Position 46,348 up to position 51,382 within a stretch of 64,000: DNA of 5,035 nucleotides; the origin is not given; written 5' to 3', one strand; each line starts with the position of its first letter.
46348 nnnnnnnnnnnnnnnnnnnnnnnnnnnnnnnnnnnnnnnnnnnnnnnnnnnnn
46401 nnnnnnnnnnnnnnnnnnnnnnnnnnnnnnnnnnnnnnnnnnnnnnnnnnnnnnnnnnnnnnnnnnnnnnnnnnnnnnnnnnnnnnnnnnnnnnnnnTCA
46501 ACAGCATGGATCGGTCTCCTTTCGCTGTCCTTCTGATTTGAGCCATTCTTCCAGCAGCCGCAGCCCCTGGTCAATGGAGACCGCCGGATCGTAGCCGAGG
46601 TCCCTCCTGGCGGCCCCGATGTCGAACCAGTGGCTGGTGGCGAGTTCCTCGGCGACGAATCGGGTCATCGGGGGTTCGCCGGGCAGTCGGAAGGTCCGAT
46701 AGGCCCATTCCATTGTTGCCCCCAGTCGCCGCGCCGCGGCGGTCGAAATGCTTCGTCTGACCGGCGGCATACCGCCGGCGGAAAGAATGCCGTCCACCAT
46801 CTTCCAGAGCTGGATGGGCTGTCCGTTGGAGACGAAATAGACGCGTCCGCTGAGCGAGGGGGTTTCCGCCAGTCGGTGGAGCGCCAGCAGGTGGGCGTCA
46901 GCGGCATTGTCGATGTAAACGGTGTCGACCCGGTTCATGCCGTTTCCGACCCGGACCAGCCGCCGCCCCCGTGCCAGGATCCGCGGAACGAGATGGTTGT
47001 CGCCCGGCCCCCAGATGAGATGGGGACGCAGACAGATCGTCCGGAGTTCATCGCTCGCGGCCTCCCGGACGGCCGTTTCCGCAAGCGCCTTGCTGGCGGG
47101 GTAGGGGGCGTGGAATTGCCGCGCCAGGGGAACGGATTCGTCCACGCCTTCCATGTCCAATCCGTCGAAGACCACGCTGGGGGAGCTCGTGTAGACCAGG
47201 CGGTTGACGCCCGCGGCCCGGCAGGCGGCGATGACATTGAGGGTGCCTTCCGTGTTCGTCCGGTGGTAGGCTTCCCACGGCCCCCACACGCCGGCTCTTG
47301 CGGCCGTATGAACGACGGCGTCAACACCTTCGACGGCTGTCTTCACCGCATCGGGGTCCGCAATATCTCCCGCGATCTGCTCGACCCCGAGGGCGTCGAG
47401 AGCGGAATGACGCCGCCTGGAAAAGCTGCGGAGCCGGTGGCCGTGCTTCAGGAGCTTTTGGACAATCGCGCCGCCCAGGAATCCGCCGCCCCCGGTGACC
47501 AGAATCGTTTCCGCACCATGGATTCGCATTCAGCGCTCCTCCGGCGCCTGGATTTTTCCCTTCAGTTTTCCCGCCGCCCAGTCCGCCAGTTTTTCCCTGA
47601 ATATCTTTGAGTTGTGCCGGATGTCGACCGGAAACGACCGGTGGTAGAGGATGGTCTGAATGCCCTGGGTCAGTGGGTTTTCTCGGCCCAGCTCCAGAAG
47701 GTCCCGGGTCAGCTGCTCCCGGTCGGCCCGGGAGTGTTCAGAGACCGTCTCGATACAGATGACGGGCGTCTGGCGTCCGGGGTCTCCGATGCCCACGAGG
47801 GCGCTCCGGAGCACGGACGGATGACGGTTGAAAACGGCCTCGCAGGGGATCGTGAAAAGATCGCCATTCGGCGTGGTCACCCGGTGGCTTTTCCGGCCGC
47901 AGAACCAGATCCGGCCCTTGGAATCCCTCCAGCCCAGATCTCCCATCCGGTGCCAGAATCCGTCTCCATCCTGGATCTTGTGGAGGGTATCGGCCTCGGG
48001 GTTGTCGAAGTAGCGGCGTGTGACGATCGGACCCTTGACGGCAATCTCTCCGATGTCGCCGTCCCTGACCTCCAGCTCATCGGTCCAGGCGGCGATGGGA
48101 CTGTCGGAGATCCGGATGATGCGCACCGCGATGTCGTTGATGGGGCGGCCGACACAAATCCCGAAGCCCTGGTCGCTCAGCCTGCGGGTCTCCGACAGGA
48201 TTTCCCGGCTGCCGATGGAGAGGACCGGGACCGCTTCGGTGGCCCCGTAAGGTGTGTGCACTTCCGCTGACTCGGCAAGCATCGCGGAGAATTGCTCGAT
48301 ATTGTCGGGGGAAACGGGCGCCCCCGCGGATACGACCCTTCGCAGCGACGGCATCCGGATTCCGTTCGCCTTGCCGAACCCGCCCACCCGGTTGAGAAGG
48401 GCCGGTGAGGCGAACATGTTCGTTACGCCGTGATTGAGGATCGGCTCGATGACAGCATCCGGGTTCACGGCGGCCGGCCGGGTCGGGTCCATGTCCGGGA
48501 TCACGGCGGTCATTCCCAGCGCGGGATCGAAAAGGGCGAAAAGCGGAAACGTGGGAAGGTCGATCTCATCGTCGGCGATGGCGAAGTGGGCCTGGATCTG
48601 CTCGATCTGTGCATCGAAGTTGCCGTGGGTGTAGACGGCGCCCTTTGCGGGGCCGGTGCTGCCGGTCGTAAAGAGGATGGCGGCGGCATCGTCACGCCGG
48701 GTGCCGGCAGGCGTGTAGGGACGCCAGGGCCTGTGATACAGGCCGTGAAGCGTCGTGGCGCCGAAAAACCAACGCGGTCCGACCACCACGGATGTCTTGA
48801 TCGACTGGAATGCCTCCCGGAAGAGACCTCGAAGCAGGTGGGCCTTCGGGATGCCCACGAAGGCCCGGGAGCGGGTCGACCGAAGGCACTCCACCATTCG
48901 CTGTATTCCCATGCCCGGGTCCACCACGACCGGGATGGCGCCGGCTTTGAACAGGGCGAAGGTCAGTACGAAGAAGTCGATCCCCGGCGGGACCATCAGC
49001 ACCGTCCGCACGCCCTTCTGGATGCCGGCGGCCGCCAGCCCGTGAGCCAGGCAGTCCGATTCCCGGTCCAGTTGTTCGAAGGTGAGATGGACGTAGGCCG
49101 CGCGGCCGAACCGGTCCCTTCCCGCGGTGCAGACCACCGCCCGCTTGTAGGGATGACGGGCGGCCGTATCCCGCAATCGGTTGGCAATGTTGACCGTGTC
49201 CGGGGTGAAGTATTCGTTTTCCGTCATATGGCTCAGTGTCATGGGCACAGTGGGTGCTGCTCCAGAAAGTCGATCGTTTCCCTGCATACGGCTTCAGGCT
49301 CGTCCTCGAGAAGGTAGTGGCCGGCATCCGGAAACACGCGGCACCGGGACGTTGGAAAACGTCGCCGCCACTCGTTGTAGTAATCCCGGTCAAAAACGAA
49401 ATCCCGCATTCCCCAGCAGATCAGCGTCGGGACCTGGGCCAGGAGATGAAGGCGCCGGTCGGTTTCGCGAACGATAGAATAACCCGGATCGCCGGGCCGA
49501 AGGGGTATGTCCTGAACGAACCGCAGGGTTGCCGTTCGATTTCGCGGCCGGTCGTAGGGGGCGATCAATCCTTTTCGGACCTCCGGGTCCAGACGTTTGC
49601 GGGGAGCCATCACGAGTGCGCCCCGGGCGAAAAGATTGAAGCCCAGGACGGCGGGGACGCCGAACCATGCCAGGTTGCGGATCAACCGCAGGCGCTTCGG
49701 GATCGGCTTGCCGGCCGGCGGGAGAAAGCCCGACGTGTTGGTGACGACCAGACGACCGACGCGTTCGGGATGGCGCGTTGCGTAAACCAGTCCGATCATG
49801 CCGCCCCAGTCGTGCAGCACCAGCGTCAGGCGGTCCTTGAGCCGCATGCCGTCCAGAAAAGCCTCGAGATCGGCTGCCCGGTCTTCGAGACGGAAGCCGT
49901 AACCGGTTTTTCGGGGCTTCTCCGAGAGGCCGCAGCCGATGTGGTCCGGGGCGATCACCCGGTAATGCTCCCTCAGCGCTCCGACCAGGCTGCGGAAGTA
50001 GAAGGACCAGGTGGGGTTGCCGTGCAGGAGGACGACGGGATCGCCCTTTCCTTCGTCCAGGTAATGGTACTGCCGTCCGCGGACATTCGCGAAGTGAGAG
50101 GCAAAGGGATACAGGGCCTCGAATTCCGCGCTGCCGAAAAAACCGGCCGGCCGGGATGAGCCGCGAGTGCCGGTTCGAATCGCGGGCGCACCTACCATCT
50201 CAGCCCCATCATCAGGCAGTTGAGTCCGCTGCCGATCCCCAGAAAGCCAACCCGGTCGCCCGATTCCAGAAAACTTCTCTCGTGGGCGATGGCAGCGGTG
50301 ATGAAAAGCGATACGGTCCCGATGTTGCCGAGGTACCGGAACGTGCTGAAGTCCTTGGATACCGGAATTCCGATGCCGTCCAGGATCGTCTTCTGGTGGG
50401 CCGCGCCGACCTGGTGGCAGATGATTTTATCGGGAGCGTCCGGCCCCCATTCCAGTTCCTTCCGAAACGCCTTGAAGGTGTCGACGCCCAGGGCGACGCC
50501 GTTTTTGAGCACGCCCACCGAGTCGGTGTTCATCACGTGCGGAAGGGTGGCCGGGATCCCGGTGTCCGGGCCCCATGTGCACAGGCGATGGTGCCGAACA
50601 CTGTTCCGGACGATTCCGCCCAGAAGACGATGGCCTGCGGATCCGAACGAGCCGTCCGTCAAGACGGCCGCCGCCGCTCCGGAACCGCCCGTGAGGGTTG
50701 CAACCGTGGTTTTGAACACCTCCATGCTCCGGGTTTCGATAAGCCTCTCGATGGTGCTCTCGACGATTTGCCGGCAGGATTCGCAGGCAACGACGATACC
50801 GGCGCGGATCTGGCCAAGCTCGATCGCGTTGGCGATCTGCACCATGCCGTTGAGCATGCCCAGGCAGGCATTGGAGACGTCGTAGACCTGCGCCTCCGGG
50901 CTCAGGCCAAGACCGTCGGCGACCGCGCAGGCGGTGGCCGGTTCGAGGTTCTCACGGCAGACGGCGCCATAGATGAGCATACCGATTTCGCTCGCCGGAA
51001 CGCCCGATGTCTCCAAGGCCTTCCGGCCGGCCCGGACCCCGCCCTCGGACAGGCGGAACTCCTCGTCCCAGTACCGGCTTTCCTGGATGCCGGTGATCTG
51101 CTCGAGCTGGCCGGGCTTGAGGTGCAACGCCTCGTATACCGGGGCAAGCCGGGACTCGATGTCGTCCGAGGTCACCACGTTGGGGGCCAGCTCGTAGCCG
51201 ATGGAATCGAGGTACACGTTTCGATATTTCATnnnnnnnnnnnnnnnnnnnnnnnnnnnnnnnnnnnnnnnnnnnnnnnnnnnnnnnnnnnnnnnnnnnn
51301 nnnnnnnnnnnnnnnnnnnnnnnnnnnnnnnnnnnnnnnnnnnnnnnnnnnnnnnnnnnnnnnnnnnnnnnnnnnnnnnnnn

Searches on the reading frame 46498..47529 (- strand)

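Call 73: search_protein_families(library=pfam, proteins=[window:46498-47529:-])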
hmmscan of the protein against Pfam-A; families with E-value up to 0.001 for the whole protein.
window:46498-47529:- (343 aa): 10 families
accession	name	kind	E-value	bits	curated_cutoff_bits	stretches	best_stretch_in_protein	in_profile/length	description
PF01073.25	3Beta_HSD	-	5.6e-54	183.5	22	1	10-255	1-271/280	3-beta hydroxysteroid dehydrogenase/isomerase family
PF01370.27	Epimerase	-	3.3e-38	131.9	20.9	1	9-222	1-230/240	NAD dependent epimerase/dehydratase family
PF13460.12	NAD_binding_10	-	3e-19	70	27.2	1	13-169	1-143/184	NAD(P)H-binding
PF16363.11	GDP_Man_Dehyd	-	3.2e-17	63.4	27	1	10-324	1-330/332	GDP-mannose 4,6 dehydratase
PF07993.18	NAD_binding_4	-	1.2e-16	61.1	20.1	1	59-174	73-209/258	Male sterility protein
PF04321.23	RmlD_sub_bind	-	1.1e-13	51.4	27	1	8-254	2-233/287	RmlD substrate binding domain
PF05368.20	NmrA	-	8.3e-13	49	27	1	7-116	3-107/298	NmrA-like family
PF02719.21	Polysacc_synt_2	-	1.9e-08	34.3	20.2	1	9-116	1-128/293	Polysaccharide biosynthesis protein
PF00106.31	adh_short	-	0.00019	21.4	26.6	0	8-71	2-73/195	short chain dehydrogenase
PF08659.16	KR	-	0.0002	21.8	22.6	1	8-72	2-85/180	KR domain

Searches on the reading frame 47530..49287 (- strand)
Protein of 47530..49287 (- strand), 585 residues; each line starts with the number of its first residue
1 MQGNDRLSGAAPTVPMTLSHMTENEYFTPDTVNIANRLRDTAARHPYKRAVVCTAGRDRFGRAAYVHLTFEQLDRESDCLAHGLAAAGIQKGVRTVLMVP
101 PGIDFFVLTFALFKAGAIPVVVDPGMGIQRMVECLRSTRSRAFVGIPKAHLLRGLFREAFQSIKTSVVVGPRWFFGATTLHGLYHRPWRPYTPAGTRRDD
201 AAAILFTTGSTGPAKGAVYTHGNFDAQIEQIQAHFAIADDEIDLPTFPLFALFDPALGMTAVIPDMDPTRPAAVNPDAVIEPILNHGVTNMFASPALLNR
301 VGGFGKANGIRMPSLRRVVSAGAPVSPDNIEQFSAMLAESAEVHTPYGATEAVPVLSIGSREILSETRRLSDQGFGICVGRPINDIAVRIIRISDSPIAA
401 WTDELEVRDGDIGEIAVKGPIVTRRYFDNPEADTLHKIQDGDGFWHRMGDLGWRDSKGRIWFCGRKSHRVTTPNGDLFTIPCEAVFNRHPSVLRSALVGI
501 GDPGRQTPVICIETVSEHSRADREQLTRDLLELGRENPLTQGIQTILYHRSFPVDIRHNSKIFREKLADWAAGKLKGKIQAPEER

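Call 92: search_protein_families(library=pfam, proteins=[window:47530-49287:-], max_evalue=0.00001)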
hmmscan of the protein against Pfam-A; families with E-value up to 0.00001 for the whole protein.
window:47530-49287:- (585 aa): 1 family
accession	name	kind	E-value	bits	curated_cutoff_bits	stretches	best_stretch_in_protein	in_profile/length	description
PF00501.34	AMP-binding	-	8e-52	176.8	29.9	1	39-427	2-384/384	AMP-binding enzyme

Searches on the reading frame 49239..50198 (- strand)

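Call 92: search_protein_families(library=pfam, proteins=[window:49239-50198:-], max_evalue=0.00001)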
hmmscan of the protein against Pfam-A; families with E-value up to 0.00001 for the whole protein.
window:49239-50198:- (319 aa): 3 families
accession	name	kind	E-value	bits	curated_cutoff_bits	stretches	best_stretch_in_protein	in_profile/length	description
PF00561.26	Abhydrolase_1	-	4.1e-34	118.8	25.8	1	54-301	2-245/245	alpha/beta hydrolase fold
PF12697.13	Abhydrolase_6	-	4e-21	77.1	26.3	1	55-306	1-216/217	Alpha/beta hydrolase family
PF12146.15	Hydrolase_4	-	5.6e-11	42.6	27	1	55-299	7-237/239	Serine aminopeptidase, S33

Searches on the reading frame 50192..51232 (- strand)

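Call 92: search_protein_families(library=pfam, proteins=[window:50192-51232:-], max_evalue=0.00001)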
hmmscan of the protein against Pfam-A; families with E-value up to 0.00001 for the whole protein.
window:50192-51232:- (346 aa): 2 families
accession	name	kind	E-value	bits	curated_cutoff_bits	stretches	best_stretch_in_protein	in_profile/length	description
PF08541.16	ACP_syn_III_C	-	2e-11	44.4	26.6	1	261-346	5-90/90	3-Oxoacyl-[acyl-carrier-protein (ACP)] synthase III C terminal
PF00108.29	Thiolase_N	-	2.3e-07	30.9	26.4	1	60-159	22-121/260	Thiolase, N-terminal domain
